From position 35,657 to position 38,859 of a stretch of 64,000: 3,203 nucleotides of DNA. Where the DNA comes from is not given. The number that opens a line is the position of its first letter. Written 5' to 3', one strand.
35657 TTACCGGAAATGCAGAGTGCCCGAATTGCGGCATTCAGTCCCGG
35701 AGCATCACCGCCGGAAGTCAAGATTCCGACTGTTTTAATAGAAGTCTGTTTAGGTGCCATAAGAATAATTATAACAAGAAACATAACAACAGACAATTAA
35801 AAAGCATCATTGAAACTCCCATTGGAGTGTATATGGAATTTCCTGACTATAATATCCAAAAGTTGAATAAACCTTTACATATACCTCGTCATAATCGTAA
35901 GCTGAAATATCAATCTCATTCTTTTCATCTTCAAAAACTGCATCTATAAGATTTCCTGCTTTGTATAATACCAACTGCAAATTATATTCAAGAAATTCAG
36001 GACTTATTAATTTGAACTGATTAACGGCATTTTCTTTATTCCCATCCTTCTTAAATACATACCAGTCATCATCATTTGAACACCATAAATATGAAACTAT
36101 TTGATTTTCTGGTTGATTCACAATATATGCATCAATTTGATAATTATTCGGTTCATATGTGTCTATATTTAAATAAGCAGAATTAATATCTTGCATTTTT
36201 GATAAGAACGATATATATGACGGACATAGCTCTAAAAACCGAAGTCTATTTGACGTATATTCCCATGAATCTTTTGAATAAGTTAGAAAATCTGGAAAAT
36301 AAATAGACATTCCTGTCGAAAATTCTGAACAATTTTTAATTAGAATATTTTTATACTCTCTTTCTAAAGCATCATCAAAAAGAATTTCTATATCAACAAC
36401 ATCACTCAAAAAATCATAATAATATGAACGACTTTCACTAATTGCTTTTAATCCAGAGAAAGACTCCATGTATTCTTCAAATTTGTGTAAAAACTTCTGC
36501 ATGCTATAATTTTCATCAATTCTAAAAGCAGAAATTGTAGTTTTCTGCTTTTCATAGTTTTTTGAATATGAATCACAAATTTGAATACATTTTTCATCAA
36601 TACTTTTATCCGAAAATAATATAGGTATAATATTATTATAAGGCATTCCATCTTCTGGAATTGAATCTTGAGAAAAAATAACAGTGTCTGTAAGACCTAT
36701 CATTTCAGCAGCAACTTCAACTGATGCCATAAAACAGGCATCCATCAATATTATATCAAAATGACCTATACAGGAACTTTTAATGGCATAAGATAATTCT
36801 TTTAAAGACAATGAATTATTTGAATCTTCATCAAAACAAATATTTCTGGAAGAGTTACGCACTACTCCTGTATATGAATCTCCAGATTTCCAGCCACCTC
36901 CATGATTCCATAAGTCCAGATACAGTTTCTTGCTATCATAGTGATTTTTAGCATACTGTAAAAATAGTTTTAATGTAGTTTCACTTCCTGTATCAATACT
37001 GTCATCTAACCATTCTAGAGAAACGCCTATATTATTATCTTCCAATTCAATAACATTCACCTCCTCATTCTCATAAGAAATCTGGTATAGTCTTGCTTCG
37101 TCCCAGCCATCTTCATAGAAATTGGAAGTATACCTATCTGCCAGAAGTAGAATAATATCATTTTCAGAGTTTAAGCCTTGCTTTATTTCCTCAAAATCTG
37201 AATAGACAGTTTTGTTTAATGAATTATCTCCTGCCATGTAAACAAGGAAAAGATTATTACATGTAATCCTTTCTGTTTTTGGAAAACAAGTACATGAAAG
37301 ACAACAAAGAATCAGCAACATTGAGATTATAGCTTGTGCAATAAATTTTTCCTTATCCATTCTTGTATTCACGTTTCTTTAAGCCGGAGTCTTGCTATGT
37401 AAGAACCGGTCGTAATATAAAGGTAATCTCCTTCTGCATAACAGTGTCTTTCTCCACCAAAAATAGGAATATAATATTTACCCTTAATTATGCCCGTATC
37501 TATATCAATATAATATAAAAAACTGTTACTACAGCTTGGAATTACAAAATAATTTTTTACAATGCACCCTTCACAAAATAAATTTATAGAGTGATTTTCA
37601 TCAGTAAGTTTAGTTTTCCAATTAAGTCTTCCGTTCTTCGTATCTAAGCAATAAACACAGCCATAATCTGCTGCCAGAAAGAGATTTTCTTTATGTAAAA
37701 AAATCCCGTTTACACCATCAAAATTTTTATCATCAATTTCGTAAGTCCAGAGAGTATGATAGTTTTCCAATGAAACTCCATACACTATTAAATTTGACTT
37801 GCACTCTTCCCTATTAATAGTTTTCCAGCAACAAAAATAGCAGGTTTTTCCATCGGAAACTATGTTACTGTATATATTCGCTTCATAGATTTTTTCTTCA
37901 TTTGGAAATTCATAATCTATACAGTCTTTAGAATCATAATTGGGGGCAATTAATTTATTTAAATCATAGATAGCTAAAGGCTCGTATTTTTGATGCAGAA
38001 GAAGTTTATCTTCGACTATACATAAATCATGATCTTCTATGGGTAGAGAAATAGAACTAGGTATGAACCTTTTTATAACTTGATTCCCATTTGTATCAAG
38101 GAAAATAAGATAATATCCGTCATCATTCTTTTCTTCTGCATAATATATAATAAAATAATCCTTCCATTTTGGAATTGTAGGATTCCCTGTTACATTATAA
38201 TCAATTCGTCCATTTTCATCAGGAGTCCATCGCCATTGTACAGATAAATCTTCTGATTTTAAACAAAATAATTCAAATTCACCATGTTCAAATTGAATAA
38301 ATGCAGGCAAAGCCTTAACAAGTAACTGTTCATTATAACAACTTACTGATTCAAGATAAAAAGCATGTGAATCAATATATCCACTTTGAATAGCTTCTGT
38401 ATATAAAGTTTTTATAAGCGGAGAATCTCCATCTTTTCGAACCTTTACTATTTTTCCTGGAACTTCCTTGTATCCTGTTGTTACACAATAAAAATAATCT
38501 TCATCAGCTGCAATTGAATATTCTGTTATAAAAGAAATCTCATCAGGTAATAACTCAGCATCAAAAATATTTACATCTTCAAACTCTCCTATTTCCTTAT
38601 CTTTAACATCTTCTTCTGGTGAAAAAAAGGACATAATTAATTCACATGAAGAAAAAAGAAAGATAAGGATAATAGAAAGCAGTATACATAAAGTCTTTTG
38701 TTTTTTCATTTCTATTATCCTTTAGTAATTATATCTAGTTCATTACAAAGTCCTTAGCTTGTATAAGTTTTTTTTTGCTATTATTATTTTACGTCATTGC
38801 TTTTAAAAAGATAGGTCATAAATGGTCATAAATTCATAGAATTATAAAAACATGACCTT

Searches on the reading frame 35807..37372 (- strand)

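Call 78: search_protein_families(library=pfam, proteins=[window:35807-37372:-], max_evalue=0.01)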
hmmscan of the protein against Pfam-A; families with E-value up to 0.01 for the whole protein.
window:35807-37372:- (521 aa): 1 family
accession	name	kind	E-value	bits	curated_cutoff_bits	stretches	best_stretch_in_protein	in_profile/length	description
PF03415.19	Peptidase_C11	-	4.7e-38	132.1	25.8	1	44-337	1-285/359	Clostripain family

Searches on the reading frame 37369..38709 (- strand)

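Call 78: search_protein_families(library=pfam, proteins=[window:37369-38709:-], max_evalue=0.01)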
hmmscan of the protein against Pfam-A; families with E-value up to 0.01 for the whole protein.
window:37369-38709:- (446 aa): 2 families
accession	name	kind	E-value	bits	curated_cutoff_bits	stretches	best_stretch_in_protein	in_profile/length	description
PF13570.13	Beta-prop_ACSF4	-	4.4e-06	26.8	133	1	309-411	197-297/329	Beta-alanine-activating enzyme, beta-propeller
PF13360.13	PQQ_2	-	0.00032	20.9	27.6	1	315-383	11-76/233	Outer membrane protein assembly factor BamB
